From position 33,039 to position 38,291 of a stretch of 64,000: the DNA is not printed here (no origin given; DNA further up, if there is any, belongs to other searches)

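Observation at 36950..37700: AAA+ module of the giant protein has dynein/midasin-type sensor motifs rather than classical MoxR/RavA ones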

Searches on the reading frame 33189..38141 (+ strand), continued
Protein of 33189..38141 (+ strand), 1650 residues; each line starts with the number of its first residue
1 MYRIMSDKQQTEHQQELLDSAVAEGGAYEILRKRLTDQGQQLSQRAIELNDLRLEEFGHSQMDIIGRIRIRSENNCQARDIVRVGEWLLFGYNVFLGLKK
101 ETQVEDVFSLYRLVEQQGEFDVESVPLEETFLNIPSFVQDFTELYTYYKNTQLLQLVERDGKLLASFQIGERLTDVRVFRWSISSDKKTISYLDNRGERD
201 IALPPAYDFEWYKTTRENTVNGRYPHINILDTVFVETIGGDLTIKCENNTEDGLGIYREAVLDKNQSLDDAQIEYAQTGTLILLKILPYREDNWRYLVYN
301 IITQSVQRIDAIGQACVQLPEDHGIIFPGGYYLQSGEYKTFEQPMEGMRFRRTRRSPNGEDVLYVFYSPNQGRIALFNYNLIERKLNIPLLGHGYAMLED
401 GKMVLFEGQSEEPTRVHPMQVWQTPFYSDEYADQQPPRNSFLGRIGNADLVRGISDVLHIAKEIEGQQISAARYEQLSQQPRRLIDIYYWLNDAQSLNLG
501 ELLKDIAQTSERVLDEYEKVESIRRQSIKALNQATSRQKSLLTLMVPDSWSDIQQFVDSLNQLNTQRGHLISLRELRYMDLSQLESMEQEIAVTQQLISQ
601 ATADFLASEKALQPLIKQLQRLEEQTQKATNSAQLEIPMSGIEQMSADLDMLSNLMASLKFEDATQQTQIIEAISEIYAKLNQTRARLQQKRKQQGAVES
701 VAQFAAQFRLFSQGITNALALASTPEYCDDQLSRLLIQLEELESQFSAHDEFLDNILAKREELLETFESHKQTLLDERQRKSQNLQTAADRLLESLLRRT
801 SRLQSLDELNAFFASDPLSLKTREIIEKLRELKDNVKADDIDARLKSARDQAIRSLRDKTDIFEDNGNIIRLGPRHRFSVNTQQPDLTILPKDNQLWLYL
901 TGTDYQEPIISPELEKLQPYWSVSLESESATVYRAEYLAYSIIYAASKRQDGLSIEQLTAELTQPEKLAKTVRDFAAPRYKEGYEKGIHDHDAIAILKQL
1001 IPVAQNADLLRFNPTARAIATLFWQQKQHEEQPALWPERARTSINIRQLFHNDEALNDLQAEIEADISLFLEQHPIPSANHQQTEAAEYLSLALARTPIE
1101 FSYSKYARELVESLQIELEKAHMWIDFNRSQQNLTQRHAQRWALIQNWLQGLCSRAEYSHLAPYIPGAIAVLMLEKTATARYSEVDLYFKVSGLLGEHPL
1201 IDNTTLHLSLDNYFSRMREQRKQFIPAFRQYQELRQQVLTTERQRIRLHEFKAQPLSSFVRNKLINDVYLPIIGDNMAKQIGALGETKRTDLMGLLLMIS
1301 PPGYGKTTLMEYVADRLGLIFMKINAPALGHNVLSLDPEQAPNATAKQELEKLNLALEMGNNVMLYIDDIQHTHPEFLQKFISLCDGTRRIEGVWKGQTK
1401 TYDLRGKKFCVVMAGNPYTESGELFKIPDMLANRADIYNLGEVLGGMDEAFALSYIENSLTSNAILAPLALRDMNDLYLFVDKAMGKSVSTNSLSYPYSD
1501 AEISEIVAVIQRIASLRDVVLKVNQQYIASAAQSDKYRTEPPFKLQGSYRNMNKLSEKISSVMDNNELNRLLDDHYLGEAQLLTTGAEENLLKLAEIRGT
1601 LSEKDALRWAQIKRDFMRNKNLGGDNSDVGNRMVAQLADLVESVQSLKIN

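Call 15: find_encoding_contigs(protein=P0077, flank=8000, max_places=2)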
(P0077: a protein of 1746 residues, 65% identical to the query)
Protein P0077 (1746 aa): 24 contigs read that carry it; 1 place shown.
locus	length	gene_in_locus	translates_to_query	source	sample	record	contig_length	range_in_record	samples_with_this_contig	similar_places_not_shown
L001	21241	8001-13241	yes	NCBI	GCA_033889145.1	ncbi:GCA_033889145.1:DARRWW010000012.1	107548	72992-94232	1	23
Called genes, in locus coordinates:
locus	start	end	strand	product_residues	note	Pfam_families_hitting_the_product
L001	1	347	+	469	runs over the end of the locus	PF14821:Thr_synth_N, PF00291:PALP, PF24857:THR4_C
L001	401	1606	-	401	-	PF07224:Chlorophyllase (weak), PF12740:PETase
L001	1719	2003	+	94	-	PF12021:DUF3509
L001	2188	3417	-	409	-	PF02515:CoA_transf_3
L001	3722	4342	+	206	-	PF09938:DUF2170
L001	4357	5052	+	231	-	PF04012:PspA_IM30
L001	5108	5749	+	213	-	-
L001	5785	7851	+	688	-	-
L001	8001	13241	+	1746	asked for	PF12458:DUF3686, PF25472:DUF7902, PF00004:AAA (faint), PF07728:AAA_5 (faint)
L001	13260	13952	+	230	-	PF07894:SACK1 (faint), PF13091:PLDc_2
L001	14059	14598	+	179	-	PF07152:YaeQ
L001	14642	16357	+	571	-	PF01368:DHH, PF02272:DHHA1, PF17768:RecJ_OB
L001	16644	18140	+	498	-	PF07504:FTP (weak), PF03413:PepSY, PF01447:Peptidase_M4, PF02868:Peptidase_M4_C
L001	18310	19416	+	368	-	PF00724:Oxidored_FMN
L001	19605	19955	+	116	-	-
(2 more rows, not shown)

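Call 28: find_encoding_contigs(protein=P0015, flank=7000, max_places=1)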
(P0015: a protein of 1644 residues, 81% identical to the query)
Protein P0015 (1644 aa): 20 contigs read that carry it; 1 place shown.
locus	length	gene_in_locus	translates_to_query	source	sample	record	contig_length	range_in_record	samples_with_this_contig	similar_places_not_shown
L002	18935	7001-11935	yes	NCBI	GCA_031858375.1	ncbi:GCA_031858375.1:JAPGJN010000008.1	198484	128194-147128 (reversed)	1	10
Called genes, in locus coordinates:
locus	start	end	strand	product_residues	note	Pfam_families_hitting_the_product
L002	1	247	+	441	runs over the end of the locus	PF03600:CitMHS (weak), PF03605:DcuA_DcuB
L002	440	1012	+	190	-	-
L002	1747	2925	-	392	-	-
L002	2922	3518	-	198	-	PF04011:LemA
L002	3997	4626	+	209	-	-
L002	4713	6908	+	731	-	-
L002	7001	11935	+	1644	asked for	PF12458:DUF3686, PF25472:DUF7902, PF00004:AAA (faint)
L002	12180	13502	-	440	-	PF00083:Sugar_tr, PF07690:MFS_1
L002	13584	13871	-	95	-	-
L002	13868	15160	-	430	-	PF00890:FAD_binding_2 (weak), PF01494:FAD_binding_3, PF03486:HI0933_like, PF12831:FAD_oxidored, PF13450:NAD_binding_8, PF01266:DAO, PF21162:ETFQO_UQ-bd, PF26311:ETF-QO_FixC_C, +5 more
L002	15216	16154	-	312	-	PF01012:ETF, PF00766:ETF_alpha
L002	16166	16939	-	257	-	PF01012:ETF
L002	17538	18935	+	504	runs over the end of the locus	PF02028:BCCT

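Call 29: find_encoding_contigs(protein=P0046, flank=7000, max_places=1)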
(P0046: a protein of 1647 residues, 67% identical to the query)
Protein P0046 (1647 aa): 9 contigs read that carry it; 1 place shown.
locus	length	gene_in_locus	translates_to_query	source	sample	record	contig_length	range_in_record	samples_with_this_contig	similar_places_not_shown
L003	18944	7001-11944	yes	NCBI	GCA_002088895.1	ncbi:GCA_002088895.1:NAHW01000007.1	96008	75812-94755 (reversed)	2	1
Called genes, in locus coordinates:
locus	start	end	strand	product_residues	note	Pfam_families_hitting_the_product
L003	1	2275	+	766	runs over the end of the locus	PF07715:Plug, PF00593:TonB_dep_Rec_b-barrel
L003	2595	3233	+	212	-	PF09938:DUF2170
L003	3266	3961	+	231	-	PF04012:PspA_IM30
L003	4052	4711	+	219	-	-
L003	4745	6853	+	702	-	-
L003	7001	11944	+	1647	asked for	PF12458:DUF3686, PF25472:DUF7902, PF00004:AAA (weak), PF07728:AAA_5 (weak)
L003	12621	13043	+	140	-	PF04828:GFA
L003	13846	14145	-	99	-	-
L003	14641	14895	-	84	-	-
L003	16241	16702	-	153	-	-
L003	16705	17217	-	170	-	PF13274:SocA_Panacea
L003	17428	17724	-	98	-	PF04231:Endonuclease_1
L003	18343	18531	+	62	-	-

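Call 31: find_encoding_contigs(protein=P0005, flank=6000, max_places=1)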
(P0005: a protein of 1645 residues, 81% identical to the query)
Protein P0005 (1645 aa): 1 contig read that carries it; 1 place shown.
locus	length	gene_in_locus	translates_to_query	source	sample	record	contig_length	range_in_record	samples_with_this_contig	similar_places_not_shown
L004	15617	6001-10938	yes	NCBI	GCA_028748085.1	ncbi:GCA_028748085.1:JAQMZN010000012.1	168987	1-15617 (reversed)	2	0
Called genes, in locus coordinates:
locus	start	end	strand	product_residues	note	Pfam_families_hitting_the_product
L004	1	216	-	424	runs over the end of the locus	PF05231:MASE1, PF08447:PAS_3 (weak)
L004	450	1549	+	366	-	PF01527:HTH_Tnp_1, PF13276:HTH_21, PF00665:rve, PF13683:rve_3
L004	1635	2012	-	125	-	PF08238:Sel1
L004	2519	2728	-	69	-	-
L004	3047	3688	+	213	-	-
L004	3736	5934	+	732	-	-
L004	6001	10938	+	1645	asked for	PF12458:DUF3686, PF00004:AAA (faint), PF25472:DUF7902, PF07728:AAA_5 (faint)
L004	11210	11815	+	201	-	-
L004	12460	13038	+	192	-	-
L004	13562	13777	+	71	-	-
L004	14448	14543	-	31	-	-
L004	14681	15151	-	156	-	-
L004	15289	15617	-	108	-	PF13610:DDE_Tnp_IS240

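Call 32: find_encoding_contigs(protein=P0026, flank=6000, max_places=1)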
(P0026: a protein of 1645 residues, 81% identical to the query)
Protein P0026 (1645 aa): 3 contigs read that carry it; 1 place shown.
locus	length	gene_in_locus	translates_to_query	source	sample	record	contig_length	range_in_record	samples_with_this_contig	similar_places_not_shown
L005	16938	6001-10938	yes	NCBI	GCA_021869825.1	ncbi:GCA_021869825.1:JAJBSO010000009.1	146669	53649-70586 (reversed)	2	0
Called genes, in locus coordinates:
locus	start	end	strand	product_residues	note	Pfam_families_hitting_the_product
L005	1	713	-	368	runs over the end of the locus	PF01118:Semialdhyde_dh, PF02774:Semialdhyde_dhC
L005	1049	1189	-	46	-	PF00444:Ribosomal_L36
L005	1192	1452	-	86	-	PF01197:Ribosomal_L31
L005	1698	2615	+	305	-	PF00480:ROK, PF02685:Glucokinase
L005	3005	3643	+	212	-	-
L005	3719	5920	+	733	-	-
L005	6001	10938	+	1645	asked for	PF12458:DUF3686, PF25472:DUF7902, PF07728:AAA_5 (faint)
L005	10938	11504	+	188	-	PF01694:Rhomboid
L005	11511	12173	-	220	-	-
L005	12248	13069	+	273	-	PF07690:MFS_1, PF00083:Sugar_tr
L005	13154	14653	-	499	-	PF00083:Sugar_tr (faint), PF07690:MFS_1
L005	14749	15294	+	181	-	PF00440:TetR_N, PF17937:TetR_C_28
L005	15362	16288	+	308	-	-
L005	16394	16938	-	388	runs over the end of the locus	-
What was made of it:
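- The recJ proximity does not recur in the other four loci whose gene tables were read (calls 28, 29, 31, 32).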

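Call 36: search_solved_structures(query=A2, max_evalue=1, show_alignments=4)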
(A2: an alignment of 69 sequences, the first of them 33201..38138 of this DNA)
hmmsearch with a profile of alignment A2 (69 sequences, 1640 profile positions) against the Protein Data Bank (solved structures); distinct sequences matched with E-value up to 1: 101 (the best 60 are shown).
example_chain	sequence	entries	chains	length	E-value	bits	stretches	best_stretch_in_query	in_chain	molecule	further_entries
1ixr_C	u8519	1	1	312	0.0015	19.1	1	1274-1308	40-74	RuvB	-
1ixs_B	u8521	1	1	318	0.0015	19.1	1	1274-1308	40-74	RuvB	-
8efv_D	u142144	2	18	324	0.0016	19.1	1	1274-1308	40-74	Holliday junction ATP-dependent DNA helicase RuvB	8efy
1hqc_A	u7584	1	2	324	0.0016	19.1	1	1274-1308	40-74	RUVB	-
9bji_A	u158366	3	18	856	0.0016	19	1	1276-1308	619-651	Nuclear valosin-containing protein-like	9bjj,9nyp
7swl_A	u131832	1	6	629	0.0024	18.5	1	1242-1308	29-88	Rix7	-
9dx3_A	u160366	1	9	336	0.003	18.1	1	1268-1308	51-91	Holliday junction branch migration complex subunit RuvB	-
9dx4_A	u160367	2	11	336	0.0031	18.1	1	1268-1308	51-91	Holliday junction branch migration complex subunit RuvB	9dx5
1ez3_A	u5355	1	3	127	0.013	16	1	566-677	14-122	SYNTAXIN-1A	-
7pbl_A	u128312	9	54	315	0.022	15.2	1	1276-1310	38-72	Holliday junction ATP-dependent DNA helicase RuvB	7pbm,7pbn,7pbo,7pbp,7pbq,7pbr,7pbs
1br0_A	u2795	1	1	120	0.023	15.2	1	566-677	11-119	PROTEIN (SYNTAXIN 1-A)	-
7wub_C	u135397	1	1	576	0.028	14.9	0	1276-1309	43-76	Transitional endoplasmic reticulum ATPase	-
7wub_D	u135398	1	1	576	0.028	14.9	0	1276-1309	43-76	Transitional endoplasmic reticulum ATPase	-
6mck_A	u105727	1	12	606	0.032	14.7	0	1276-1309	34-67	Transitional endoplasmic reticulum ATPase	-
6ef2_K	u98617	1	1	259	0.034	14.6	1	1249-1306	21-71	26S proteasome regulatory subunit 6B homolog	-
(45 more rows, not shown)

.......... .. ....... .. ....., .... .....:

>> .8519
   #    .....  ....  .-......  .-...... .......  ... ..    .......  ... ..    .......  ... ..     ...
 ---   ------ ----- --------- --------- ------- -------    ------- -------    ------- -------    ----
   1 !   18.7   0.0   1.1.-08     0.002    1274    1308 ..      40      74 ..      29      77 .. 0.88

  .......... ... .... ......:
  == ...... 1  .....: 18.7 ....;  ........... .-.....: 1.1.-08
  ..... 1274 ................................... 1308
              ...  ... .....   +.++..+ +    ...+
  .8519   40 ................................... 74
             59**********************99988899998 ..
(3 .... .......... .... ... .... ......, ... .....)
